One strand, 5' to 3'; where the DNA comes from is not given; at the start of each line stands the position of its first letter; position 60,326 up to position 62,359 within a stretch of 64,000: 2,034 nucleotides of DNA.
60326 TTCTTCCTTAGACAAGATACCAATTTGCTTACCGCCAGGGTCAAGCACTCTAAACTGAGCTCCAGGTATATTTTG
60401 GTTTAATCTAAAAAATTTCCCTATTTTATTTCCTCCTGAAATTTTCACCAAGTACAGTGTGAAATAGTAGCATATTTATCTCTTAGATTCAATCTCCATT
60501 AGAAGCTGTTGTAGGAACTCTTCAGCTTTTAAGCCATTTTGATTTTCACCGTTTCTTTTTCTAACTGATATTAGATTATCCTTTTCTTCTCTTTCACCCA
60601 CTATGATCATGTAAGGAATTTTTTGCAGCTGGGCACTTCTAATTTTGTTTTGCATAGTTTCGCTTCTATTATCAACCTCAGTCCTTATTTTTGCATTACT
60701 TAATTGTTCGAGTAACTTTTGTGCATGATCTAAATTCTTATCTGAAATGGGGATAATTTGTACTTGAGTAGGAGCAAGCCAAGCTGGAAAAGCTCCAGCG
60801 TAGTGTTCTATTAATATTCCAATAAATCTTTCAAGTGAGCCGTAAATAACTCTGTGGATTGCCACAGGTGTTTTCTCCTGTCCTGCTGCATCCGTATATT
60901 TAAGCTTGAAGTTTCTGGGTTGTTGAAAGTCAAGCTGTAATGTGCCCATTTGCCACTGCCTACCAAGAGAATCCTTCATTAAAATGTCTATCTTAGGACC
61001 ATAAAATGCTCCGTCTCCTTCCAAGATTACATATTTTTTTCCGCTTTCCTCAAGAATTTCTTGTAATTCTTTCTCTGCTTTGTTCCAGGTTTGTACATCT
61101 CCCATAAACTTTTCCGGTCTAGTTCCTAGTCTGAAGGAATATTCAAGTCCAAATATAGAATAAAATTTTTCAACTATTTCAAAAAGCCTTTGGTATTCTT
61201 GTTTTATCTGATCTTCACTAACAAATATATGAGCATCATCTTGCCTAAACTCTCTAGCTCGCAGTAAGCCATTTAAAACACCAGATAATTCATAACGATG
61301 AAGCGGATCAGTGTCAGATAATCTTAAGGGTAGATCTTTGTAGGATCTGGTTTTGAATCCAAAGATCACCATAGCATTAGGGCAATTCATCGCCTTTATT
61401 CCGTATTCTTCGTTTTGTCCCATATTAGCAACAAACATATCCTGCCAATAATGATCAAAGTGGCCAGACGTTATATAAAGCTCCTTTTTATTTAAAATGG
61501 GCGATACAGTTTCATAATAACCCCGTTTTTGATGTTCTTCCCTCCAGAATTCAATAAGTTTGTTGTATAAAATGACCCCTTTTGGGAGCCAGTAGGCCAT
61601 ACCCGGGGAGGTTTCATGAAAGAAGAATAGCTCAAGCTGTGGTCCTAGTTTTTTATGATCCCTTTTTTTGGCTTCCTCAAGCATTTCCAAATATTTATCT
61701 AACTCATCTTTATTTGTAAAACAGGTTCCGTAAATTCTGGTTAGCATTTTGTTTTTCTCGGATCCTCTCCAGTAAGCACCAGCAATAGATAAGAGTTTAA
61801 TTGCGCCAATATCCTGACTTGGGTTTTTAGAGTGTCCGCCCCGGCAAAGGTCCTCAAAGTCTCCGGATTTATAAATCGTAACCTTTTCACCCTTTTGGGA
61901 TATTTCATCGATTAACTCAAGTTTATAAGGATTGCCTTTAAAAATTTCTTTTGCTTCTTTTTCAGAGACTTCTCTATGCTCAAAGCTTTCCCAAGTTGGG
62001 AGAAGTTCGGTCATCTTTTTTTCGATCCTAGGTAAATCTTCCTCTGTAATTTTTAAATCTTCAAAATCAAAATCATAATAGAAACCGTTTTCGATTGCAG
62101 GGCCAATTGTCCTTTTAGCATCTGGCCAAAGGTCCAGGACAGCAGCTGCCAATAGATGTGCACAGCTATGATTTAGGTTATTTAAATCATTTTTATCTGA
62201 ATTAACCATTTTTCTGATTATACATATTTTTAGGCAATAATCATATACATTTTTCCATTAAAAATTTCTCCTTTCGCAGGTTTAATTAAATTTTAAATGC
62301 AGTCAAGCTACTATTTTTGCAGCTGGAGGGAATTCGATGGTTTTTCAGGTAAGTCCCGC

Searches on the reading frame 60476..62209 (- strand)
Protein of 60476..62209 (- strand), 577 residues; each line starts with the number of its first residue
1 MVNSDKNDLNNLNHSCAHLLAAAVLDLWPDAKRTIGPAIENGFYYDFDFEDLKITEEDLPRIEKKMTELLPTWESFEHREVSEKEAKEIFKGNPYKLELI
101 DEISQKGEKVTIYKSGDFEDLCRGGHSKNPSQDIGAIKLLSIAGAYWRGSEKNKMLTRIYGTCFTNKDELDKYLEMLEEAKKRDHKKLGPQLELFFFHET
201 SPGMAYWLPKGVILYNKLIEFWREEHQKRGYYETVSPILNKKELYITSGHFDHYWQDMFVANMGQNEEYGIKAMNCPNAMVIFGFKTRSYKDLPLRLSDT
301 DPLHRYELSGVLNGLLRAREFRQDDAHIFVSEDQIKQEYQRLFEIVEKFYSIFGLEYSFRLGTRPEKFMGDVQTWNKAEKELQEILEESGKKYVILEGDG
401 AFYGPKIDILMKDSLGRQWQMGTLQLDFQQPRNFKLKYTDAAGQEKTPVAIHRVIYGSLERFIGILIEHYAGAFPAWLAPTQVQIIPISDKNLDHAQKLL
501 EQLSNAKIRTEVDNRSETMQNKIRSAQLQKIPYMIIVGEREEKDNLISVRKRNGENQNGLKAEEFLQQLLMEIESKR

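Call 10: search_protein_families(library=pfam, max_evalue=0.001, proteins=[window:60476-62209:-])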
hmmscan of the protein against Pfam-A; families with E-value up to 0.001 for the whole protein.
window:60476-62209:- (577 aa): 3 families
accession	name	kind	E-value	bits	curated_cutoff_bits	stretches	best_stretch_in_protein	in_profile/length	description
PF00587.30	tRNA-synt_2b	-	2.9e-42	145.2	29.3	1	266-470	8-179/179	tRNA synthetase class II core domain (G, H, P, S and T)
PF03129.25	HGTP_anticodon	-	1.6e-23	83.1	21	1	482-569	1-91/94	Anticodon binding domain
PF07973.19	tRNA_SAD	-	2.6e-10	40.5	24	1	110-160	1-44/44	Threonyl and Alanyl tRNA synthetase second additional domain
